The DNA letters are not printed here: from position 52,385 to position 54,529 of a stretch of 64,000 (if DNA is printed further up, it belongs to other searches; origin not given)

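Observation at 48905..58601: Radical SAM cassette is embedded inside a BMP-family nucleoside ABC uptake operon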

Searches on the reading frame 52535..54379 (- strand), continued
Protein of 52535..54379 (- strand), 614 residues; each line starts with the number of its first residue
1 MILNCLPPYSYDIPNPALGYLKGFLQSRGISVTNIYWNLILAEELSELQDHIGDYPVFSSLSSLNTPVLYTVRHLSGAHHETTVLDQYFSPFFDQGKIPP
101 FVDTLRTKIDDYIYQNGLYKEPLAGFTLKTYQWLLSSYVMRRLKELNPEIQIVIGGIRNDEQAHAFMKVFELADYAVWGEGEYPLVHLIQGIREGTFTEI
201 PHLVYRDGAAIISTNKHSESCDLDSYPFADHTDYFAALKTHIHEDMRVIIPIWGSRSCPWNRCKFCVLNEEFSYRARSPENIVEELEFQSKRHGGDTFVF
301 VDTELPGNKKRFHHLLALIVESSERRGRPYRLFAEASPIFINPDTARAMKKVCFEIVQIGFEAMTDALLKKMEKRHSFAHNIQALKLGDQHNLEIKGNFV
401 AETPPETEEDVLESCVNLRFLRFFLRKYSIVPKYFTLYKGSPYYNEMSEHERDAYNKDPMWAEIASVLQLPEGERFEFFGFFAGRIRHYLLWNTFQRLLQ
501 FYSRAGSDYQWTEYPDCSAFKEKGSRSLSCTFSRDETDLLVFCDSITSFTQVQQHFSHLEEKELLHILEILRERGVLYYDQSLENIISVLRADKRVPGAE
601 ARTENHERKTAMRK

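Call 39: find_encoding_contigs(protein=P0244, flank=10000, max_places=2)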
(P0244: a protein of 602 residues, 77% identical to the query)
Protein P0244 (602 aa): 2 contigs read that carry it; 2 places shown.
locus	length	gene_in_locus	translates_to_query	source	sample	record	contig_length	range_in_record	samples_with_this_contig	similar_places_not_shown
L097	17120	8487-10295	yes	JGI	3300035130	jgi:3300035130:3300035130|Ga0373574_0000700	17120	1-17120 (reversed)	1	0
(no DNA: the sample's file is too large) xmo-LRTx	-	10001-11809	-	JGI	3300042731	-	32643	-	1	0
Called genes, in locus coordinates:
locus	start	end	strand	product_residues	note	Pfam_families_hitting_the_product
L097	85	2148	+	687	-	PF02624:YcaO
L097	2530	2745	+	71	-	-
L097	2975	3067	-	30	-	-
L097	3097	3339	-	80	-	-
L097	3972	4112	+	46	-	-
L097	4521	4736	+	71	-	-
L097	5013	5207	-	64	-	-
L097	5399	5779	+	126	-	-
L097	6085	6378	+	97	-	PF08734:GYD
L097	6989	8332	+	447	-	PF04055:Radical_SAM, PF13353:Fer4_12 (faint)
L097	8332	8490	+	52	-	-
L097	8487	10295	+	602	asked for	PF02310:B12-binding (faint), PF04055:Radical_SAM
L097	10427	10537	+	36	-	-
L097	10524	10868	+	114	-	-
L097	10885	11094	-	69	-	-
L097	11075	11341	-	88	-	PF04014:MazE_antitoxin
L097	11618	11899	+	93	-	PF18929:DUF5678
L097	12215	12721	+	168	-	-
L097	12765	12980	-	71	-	-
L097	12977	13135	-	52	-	-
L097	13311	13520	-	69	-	-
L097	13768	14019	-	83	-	-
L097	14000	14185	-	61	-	-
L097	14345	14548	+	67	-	-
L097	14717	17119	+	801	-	?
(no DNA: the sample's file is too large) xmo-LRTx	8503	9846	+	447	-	PF04055:Radical_SAM, PF13353:Fer4_12 (faint)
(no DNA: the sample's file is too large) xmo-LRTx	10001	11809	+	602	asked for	PF02310:B12-binding (faint), PF04055:Radical_SAM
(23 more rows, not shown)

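Call 48: search_solved_structures(query=window:52535-54379:-, max_evalue=0.00001)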
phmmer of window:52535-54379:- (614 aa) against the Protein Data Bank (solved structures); distinct sequences matched with E-value up to 0.00001: 1.
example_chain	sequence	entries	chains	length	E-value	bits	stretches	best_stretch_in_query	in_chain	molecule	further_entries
9ccb_A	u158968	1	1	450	1.8e-06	29.7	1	252-414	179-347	Radical SAM core domain-containing protein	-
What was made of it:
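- Closest known: B12-dependent radical SAM RiPP C-methyltransferases. Different: The only PDB match is weak (9CCB, E 1.8e-6; call 48).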
